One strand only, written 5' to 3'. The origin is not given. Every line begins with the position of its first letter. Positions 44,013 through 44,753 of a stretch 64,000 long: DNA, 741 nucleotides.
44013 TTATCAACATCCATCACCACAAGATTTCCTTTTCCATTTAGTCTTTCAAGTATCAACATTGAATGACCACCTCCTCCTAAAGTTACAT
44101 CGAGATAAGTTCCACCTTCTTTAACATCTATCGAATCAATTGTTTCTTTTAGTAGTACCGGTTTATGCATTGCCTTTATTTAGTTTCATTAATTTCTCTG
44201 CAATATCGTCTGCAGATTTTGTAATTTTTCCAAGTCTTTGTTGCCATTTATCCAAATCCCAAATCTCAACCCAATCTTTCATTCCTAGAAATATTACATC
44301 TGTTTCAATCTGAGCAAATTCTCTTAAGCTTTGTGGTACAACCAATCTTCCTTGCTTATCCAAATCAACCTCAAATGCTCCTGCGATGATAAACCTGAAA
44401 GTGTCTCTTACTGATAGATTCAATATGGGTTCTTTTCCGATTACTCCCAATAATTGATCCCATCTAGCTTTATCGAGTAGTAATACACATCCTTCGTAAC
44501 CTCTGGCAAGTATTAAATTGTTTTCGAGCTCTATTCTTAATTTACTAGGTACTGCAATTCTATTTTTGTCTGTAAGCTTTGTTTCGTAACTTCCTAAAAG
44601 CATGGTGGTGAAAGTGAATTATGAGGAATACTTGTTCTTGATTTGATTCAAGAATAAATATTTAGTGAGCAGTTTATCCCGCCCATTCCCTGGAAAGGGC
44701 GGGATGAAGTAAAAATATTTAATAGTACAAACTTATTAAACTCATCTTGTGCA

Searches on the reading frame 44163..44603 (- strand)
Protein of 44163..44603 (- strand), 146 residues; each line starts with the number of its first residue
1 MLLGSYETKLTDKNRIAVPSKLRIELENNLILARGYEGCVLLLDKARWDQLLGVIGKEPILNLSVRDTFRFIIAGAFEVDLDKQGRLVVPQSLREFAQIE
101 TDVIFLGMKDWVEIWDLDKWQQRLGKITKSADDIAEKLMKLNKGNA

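Call 70: search_protein_families(library=pfam, proteins=[window:44163-44603:-], max_evalue=0.001)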
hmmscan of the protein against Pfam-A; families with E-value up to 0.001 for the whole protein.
window:44163-44603:- (146 aa): 1 family
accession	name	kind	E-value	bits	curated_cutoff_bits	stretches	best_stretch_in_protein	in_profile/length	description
PF02381.23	MraZ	-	8.8e-28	96.5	23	2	72-138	1-68/72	MraZ protein, putative antitoxin-like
